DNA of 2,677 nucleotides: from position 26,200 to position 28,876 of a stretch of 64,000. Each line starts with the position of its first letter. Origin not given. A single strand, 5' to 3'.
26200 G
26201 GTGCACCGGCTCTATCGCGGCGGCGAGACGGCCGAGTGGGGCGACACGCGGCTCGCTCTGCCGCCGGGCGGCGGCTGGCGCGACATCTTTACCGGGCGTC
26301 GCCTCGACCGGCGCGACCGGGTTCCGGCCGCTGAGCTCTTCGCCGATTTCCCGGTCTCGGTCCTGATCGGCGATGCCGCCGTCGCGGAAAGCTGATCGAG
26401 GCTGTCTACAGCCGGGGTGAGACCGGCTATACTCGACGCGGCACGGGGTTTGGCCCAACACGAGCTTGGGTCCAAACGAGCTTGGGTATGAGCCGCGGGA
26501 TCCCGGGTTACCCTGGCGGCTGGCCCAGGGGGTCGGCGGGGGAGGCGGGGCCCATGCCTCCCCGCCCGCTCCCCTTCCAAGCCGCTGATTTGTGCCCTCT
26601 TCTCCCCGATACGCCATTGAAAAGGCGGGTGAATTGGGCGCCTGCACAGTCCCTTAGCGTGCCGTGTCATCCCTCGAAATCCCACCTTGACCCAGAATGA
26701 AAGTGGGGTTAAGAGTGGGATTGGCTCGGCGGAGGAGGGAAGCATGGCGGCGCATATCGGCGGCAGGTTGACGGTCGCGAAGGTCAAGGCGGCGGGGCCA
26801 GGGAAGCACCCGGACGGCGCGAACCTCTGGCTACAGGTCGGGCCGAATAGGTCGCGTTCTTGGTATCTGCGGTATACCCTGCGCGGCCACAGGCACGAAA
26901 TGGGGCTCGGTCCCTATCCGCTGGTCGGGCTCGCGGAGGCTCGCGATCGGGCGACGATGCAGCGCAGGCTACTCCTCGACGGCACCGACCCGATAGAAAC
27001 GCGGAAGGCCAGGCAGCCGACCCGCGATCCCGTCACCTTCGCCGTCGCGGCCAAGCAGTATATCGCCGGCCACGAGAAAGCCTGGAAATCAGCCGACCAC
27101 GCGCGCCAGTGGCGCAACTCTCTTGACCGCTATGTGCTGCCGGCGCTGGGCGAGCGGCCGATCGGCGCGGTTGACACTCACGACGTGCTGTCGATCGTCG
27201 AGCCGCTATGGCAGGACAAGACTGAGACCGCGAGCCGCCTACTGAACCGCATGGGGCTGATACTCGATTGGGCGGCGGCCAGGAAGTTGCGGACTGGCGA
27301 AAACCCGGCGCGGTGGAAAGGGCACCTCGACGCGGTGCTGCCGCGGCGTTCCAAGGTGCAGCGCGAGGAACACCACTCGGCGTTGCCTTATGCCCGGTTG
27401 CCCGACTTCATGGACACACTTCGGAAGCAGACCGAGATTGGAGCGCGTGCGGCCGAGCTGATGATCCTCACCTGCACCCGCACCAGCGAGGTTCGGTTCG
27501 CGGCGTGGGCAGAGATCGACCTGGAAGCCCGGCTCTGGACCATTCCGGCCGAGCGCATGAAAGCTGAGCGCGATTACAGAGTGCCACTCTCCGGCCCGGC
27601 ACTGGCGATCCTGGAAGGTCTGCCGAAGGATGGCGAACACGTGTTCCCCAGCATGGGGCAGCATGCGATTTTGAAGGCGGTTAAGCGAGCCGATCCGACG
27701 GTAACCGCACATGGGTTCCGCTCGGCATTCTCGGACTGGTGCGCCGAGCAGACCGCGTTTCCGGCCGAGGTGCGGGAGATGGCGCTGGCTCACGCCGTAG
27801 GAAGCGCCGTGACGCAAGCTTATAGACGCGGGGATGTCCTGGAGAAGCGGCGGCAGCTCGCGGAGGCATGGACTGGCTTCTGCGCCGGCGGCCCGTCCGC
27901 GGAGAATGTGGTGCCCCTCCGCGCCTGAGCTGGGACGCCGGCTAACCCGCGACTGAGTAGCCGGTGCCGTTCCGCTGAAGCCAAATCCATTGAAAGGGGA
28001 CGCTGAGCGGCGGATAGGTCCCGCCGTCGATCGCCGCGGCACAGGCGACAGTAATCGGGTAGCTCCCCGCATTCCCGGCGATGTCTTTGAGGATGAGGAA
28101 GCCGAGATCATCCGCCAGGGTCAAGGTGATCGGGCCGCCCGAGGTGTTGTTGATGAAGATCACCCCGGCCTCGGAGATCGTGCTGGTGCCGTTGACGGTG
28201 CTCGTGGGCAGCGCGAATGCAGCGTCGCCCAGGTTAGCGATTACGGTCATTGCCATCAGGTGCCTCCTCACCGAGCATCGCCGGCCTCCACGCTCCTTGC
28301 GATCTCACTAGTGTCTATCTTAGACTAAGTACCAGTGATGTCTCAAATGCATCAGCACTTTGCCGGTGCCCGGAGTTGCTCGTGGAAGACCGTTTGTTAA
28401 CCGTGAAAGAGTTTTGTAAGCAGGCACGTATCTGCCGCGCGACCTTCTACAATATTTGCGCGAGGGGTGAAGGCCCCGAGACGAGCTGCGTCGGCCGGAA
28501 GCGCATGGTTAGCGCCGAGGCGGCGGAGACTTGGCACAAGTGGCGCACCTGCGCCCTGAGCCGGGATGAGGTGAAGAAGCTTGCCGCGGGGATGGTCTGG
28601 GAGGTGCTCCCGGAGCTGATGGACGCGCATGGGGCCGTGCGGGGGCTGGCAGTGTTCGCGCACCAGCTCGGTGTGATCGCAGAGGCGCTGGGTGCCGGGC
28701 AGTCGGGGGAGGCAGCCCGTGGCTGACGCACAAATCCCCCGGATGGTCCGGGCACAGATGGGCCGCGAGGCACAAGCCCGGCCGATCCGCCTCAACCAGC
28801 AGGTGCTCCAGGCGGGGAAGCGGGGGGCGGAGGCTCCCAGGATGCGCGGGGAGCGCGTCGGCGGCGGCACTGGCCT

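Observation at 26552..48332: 21.8-kb integrative element with perfect 33-bp attL/attR in a non-tRNA target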

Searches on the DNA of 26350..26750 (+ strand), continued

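Call 89: search_with_rna_model(model_id=R1, sources=[window, L002, L003, L004, L005, L006, L007, L008, L009, L010, L011, L012, L013, L014, L015, L016, L017, L018, L019, L020, L021, L022, L025, L028, L029, L032, L034, L035, L036, L062, L086, L088, L090, L092, L094, L095, L096, L097, L098, L099, L162, L023, L024, L026, L027, L030, L031, L033, L037, L038, L039, L040], max_evalue=0.001, make_alignment=true)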
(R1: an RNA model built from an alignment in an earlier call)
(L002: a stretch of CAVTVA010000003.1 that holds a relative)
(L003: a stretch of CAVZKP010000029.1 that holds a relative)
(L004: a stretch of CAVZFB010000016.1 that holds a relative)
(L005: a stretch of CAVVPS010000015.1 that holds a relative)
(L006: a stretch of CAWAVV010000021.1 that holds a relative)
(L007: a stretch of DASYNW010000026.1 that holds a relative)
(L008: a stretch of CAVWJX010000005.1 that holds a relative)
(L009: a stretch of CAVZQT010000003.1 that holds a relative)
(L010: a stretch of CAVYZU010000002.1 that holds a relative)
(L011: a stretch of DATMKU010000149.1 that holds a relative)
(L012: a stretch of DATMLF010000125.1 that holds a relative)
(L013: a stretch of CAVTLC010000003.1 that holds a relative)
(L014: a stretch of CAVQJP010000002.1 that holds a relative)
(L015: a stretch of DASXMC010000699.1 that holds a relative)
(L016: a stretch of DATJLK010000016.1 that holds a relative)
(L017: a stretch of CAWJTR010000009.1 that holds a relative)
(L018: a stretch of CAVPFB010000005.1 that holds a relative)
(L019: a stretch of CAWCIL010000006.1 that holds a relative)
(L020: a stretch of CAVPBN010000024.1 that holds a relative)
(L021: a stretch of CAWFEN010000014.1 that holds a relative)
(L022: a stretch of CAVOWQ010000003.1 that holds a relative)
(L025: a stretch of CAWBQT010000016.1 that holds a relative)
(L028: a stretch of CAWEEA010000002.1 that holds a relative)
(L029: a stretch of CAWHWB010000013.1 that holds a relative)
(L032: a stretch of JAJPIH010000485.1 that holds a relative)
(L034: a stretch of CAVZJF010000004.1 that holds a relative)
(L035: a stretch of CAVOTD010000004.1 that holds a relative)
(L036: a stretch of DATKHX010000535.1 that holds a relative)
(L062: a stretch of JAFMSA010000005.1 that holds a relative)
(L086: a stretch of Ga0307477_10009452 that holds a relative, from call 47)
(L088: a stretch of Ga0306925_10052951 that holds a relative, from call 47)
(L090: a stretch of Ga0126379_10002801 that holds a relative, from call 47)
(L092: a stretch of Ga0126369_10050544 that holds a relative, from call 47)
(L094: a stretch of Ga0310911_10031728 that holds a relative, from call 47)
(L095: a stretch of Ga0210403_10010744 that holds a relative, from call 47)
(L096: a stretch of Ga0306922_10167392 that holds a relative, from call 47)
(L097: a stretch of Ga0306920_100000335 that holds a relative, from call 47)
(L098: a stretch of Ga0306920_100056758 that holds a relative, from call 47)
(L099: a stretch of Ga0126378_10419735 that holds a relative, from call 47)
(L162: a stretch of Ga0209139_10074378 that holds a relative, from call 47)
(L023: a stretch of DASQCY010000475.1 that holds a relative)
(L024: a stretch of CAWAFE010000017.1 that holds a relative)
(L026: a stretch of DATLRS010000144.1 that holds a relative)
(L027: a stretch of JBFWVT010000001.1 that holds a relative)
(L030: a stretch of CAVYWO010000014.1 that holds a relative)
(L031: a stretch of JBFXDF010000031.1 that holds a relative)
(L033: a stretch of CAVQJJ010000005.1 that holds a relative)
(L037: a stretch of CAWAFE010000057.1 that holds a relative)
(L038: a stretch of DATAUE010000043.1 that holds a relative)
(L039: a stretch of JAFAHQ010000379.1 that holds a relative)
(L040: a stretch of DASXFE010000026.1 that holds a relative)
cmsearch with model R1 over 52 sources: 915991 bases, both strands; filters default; matches with E-value up to 0.001: 41.
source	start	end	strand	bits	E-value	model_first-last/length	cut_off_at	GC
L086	1222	1327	+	122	7.7e-17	1-106/106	no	0.72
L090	9265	9370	+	121.1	1.1e-16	1-106/106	no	0.71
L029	12818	12923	+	120.8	1.2e-16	1-106/106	no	0.73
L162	216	321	+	120.7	1.3e-16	1-106/106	no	0.72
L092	620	725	+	120.6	1.3e-16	1-106/106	no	0.7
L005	12802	12907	+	120.3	1.4e-16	1-106/106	no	0.73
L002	12857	12962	+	120.3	1.5e-16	1-106/106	no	0.74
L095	3915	4020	+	120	1.6e-16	1-106/106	no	0.74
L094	829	934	+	120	1.6e-16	1-106/106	no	0.74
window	26476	26581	+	119.8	1.8e-16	1-106/106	no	0.75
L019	12814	12919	+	119.4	2.1e-16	1-106/106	no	0.75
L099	24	129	+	118.2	3.2e-16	1-106/106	no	0.75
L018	12819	12924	+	118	3.4e-16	1-106/106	no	0.75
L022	12789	12894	+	116.6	5.7e-16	1-106/106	no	0.75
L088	420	525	+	116.2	6.7e-16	1-106/106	no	0.75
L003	12790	12895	+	115.9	7.4e-16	1-106/106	no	0.75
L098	2848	2953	+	115.8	7.6e-16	1-106/106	no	0.75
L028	12803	12908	+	115.8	7.8e-16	1-106/106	no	0.75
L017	12803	12908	+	115.6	8.4e-16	1-106/106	no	0.75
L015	5672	5778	+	115.3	9.1e-16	1-106/106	no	0.76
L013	12875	12981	+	114.3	1.3e-15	1-106/106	no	0.73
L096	19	124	+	112.6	2.5e-15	1-106/106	no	0.76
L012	12823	12929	+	111.8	3.4e-15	1-106/106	no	0.75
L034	12820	12926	+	111.3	4e-15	1-106/106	no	0.75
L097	9743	9848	+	111.2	4.2e-15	1-106/106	no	0.76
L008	12793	12898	+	111.1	4.3e-15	1-106/106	no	0.76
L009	12870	12976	+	110.2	6e-15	1-106/106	no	0.74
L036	12822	12928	+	109.9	6.7e-15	1-106/106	no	0.76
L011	12813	12919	+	109.4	8.2e-15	1-106/106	no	0.76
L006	12802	12907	+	109.3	8.4e-15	1-106/106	no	0.77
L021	12791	12896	+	108.9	9.7e-15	1-106/106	no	0.79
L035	12821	12926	+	108.8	1e-14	1-106/106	no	0.76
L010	12840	12946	+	108.1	1.3e-14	1-106/106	no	0.75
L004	12802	12907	+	108.1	1.3e-14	1-106/106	no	0.75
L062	9645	9750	+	108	1.4e-14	1-106/106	no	0.78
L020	12783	12888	+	106.6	2.3e-14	1-106/106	no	0.75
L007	12791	12896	+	106.6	2.3e-14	1-106/106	no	0.78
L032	2479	2585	+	106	2.8e-14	1-106/106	no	0.79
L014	12831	12937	+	104.6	4.8e-14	1-106/106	no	0.78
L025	12779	12884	+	104.5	4.9e-14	1-106/106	no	0.79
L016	12820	12927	+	104.4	5.2e-14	1-106/106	no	0.73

Alignment A3: 41 matches aligned to the model, 108 columns, each read 5' to 3' on its own strand. Consensus structure (alignment columns), stored with it:
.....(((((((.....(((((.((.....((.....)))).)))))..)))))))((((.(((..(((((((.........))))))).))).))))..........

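Call 101: search_with_rna_model(model_id=R1, sources=[L023, L024, L026, L027, L030, L031, L033, L037, L038, L039, L040, L041], max_evalue=10, show_alignments=3)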
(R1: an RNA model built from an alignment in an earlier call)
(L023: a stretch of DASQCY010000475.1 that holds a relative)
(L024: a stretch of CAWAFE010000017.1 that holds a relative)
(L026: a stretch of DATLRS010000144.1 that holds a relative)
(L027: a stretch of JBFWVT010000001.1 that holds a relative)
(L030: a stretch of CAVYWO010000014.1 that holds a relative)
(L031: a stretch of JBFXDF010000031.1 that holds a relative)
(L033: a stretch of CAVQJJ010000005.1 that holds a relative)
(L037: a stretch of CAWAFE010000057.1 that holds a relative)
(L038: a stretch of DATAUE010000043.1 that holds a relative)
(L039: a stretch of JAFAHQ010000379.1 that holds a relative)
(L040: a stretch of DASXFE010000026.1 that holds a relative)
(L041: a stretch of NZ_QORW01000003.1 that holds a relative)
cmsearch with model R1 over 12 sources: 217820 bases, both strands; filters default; matches with E-value up to 10: 4.
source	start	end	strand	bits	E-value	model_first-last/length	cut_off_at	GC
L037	2381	2498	+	13.2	5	1-106/106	no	0.64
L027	12038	12149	+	12.9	5.7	1-106/106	no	0.68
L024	12807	12924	+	12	8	1-106/106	no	0.64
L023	2083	2173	-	11.5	9.6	1-106/106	no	0.66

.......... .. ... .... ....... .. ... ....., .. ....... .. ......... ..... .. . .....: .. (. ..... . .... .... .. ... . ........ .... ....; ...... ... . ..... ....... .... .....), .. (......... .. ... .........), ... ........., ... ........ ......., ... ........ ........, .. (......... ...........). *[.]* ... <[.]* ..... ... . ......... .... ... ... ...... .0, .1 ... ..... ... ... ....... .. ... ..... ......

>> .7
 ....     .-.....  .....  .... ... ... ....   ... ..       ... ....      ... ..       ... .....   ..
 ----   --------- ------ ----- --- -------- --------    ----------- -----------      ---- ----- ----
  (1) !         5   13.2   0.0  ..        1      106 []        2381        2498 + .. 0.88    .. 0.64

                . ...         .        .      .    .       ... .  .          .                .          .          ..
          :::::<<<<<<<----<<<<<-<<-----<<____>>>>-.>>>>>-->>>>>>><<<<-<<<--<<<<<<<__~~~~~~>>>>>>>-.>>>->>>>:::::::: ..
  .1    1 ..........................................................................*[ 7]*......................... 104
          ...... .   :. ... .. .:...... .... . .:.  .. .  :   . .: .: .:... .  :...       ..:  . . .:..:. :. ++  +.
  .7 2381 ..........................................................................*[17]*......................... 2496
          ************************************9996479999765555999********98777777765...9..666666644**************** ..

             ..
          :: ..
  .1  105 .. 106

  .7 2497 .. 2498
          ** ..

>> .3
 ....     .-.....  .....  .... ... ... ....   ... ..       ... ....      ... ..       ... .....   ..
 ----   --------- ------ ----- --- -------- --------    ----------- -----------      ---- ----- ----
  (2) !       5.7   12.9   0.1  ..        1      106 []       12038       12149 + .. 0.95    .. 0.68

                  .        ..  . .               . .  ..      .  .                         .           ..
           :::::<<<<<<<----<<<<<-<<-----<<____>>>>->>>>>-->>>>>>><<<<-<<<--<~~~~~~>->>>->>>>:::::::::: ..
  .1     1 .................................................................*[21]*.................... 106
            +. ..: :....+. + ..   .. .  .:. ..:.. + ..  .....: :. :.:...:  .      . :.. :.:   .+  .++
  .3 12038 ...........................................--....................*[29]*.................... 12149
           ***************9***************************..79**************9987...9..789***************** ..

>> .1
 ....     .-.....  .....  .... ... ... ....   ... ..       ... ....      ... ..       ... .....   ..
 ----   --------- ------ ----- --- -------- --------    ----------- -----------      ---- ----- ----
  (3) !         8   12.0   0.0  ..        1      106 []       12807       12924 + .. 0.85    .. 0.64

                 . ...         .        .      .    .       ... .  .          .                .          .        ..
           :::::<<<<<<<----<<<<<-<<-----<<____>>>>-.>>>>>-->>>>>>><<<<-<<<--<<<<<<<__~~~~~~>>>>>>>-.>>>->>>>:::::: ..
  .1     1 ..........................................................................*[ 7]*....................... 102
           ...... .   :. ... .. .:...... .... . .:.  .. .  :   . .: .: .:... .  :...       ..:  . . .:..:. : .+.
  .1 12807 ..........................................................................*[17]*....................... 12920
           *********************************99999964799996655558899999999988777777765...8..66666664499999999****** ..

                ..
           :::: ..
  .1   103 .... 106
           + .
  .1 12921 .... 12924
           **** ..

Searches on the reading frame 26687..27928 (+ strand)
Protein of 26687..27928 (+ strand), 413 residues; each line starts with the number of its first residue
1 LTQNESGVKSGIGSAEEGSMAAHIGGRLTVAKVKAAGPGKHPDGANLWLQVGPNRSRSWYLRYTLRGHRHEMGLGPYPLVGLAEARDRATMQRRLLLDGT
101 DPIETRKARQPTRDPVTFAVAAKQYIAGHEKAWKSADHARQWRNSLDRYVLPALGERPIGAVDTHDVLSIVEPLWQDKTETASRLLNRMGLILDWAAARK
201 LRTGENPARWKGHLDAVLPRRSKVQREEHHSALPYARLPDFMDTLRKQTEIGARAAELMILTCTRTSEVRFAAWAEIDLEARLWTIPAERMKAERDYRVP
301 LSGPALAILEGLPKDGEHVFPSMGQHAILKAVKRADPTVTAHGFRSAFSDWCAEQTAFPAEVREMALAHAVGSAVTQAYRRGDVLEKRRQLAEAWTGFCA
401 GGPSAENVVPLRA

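Call 9: search_protein_families(library=pfam, proteins=[window:26687-27928:+], max_evalue=0.01)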
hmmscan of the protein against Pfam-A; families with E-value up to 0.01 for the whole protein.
window:26687-27928:+ (413 aa): 3 families
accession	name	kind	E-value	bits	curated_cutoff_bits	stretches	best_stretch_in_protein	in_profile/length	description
PF22022.2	Phage_int_M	-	1.1e-28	99.7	27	1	118-213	1-96/96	Phage integrase central domain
PF13356.12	Arm-DNA-bind_3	-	7.3e-20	71.3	27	1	28-108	1-82/83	Arm DNA-binding domain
PF00589.27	Phage_integrase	-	3.3e-11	43.7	27.1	1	240-381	10-167/172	Phage integrase family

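Call 47: find_related_loci(query=window:26744-27928:+, collection=metagenome_contigs, flank=10000)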
Query window:26744-27928:+ (394 aa) in metagenome_contigs; peptide patterns used: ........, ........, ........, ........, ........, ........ (x = any residue, [..] = any of these).
168 stretches matched a pattern; 113 encode a relative of the query (tblastn E <= 1e-3); the best 80 are kept; 80 distinct loci.
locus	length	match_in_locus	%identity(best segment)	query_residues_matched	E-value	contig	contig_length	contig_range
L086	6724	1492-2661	77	1-392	0e+0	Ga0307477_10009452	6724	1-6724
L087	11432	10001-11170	77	1-392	0e+0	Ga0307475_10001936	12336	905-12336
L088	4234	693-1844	77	1-384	0e+0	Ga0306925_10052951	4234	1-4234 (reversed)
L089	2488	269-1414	77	1-382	0e+0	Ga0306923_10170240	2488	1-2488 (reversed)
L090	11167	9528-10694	76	1-390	0e+0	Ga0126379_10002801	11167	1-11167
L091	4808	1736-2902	76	1-390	0e+0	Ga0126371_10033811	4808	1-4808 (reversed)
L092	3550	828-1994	76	1-390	0e+0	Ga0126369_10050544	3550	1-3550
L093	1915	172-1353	75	1-392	0e+0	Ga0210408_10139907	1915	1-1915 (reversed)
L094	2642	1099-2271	75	1-393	0e+0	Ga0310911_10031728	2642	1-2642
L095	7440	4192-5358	76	1-390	0e+0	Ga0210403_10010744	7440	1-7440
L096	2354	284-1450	75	4-393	0e+0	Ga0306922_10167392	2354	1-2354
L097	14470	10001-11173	75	1-392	0e+0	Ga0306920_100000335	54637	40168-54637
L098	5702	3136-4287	70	1-384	0e+0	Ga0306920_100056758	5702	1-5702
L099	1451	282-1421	73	1-382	0e+0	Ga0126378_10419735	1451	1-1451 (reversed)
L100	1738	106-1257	69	1-384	0e+0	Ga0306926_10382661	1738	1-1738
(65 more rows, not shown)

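Call 78: search_protein_families(library=ncbifam, proteins=[window:26744-27928:+], max_evalue=0.001)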
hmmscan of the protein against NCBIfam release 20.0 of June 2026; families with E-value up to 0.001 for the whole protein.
window:26744-27928:+ (394 aa): 2 families
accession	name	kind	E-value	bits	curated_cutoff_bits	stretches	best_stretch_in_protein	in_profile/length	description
NF007246.0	PRK09692.1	domain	1.6e-43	148.9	434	1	11-380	10-393/413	integrase domain-containing protein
NF004534.0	PRK05884.1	equivalog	0.00021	20.9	244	0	78-134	52-110/224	SDR family oxidoreductase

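Call 99: search_protein_families(library=pfam, proteins=[L095:1624-3864:+, L095:45-1676:+, L098:564-2756:+, L098:79-567:+], max_evalue=0.001)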
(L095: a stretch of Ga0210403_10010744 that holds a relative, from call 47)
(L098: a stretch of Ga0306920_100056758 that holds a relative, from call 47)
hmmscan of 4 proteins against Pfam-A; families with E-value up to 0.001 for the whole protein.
L095:1624-3864:+ (746 aa): 2 families
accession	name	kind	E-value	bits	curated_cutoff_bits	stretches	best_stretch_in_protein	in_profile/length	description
PF02446.23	Glyco_hydro_77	-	1e-111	374.5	25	1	190-716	2-460/465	4-alpha-glucanotransferase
PF21226.3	MalQ_N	-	5.2e-12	46.4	24.1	1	89-169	5-91/91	MalQ N-terminal beta sandwich domain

L095:45-1676:+ (543 aa): 2 families
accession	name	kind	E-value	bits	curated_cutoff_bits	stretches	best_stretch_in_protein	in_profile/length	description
PF00128.31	Alpha-amylase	-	6.6e-15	55.7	22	1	2-85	25-95/446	Alpha amylase, catalytic domain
PF21331.3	Isoamylase_C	-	1.7e-05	25.7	27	1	403-487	2-77/107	Isoamylase, C-terminal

L098:564-2756:+ (730 aa): 2 families
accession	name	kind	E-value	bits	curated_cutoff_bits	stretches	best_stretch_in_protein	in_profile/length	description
PF02446.23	Glyco_hydro_77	-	2.3e-113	380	25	1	175-701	2-460/465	4-alpha-glucanotransferase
PF21226.3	MalQ_N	-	3.3e-11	43.8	24.1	1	77-154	6-91/91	MalQ N-terminal beta sandwich domain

L098:79-567:+ (162 aa): 1 family
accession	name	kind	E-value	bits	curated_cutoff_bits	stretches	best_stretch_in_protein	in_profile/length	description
PF21331.3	Isoamylase_C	-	0.00082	20.2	27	0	21-100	2-72/107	Isoamylase, C-terminal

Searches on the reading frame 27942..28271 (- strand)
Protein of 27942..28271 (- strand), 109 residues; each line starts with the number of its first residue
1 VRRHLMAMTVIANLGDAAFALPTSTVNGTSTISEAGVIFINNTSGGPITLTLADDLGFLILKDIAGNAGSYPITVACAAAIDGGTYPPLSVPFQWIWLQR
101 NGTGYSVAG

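Call 10: search_protein_families(library=pfam, proteins=[window:27942-28271:-], max_evalue=0.01)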
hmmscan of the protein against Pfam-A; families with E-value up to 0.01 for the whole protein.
window:27942-28271:- (109 aa): 0 families

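Call 51: search_protein_families(library=phrogs, proteins=[window:27942-28256:-], max_evalue=0.001)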
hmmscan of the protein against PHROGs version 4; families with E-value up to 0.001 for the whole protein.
window:27942-28256:- (104 aa): 0 families

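Call 56: search_protein_families(library=padloc, proteins=[window:27942-28256:-], max_evalue=0.001)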
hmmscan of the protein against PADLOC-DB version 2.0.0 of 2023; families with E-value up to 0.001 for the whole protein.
window:27942-28256:- (104 aa): 0 families

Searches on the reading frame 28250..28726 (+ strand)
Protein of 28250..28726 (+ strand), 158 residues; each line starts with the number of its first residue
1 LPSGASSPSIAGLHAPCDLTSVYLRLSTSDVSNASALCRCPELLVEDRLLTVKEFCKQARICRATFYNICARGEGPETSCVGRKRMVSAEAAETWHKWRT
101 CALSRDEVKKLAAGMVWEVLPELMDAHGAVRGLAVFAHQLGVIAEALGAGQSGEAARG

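Call 10: search_protein_families(library=pfam, proteins=[window:28250-28726:+], max_evalue=0.01)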
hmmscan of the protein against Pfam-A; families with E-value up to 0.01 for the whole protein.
window:28250-28726:+ (158 aa): 1 family
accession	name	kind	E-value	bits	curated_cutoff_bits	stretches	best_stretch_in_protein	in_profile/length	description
PF12728.13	HTH_17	-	1.6e-05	25.5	27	1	49-90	1-41/51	Helix-turn-helix domain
